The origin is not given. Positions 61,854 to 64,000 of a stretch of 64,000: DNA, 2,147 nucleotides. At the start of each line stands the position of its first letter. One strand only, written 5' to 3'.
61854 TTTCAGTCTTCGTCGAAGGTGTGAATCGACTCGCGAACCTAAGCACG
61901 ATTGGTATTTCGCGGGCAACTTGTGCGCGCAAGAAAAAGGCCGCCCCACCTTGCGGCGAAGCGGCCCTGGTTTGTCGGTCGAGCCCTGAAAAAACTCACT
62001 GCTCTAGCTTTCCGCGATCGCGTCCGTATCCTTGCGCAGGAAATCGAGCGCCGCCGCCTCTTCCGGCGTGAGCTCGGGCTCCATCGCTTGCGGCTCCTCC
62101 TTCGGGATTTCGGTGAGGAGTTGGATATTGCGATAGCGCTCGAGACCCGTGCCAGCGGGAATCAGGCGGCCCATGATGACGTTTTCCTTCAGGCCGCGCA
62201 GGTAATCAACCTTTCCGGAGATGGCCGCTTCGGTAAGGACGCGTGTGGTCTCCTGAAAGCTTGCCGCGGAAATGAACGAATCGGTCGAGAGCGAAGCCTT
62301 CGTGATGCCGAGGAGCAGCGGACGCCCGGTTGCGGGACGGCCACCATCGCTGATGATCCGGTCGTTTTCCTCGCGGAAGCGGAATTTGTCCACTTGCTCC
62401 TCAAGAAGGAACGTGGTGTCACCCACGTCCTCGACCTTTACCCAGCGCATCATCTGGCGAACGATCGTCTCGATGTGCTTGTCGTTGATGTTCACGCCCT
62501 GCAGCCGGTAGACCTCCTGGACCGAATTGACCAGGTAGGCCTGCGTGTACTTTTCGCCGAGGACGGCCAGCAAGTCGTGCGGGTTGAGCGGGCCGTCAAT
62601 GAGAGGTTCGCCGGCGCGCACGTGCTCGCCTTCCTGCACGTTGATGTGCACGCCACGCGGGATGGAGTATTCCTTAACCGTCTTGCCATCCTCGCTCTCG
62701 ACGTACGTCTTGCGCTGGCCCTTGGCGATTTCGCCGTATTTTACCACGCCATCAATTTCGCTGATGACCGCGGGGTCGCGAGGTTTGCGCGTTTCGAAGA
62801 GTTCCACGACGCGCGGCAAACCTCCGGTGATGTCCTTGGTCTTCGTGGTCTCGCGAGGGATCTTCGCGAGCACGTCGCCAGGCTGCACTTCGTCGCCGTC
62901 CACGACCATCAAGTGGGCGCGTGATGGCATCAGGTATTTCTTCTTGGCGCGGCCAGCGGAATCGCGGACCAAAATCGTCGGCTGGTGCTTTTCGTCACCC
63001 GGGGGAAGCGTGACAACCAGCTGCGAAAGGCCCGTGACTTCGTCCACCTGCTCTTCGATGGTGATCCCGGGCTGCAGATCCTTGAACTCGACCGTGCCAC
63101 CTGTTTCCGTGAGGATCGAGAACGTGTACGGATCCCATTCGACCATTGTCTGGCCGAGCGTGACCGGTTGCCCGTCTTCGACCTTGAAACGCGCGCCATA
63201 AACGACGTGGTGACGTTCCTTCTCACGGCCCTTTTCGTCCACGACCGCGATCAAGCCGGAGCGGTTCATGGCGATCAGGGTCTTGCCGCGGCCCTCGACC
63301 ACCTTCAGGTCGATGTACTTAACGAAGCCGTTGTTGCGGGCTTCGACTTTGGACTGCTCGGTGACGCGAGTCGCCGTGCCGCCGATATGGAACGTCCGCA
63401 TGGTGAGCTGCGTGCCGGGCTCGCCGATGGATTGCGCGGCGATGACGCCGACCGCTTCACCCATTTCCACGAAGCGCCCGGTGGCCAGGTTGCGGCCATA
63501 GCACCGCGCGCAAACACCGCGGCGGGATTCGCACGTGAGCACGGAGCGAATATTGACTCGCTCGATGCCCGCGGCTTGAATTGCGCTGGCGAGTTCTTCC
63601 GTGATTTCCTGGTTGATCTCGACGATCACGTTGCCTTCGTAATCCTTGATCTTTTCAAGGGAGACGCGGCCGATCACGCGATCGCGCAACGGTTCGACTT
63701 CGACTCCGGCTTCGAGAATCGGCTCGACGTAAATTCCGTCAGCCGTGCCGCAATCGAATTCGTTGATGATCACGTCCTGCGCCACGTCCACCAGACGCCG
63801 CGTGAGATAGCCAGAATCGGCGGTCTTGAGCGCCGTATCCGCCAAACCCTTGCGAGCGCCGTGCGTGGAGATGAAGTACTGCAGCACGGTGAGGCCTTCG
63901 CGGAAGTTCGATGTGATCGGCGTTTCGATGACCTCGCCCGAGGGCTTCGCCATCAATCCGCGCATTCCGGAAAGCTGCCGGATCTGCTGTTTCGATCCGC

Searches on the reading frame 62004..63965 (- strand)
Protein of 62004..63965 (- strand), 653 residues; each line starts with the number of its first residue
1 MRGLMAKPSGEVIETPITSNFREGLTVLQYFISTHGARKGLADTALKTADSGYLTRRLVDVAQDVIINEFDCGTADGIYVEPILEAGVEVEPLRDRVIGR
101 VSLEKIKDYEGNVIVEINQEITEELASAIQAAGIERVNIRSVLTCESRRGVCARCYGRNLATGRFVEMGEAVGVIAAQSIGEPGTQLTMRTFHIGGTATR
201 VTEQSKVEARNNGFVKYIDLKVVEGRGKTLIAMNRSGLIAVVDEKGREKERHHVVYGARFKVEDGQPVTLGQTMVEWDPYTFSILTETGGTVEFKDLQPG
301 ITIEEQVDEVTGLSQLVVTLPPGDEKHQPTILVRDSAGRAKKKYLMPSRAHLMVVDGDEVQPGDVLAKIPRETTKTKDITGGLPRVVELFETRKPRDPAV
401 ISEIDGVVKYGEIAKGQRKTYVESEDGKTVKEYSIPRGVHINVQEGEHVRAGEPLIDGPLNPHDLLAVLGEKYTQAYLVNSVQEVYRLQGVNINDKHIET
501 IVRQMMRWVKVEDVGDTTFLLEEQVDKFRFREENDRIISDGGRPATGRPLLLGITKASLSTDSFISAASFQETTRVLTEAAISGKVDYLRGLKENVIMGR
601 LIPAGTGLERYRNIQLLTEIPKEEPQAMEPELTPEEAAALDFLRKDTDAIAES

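Call 61: search_protein_families(library=pfam, proteins=[window:62004-63965:-], max_evalue=0.0001)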
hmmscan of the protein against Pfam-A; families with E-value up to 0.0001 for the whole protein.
window:62004-63965:- (653 aa): 4 families
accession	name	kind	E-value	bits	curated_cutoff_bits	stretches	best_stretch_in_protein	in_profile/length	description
PF04998.22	RNA_pol_Rpb1_5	-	2.3e-70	237.5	28.5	1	24-561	1-266/267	RNA polymerase Rpb1, domain 5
PF21668.3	RPOC_hybrid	-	5.5e-06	26.6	27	0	400-458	10-69/102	DNA-directed RNA polymerase subunit beta', hybrid domain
PF01333.25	Apocytochr_F_C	-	6.5e-06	26.6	30.4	0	411-459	17-64/118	Apocytochrome F, C-terminal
PF13533.13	Biotin_lipoyl_2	-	2.9e-05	24.2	29.8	0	354-369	16-31/32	Biotin-lipoyl like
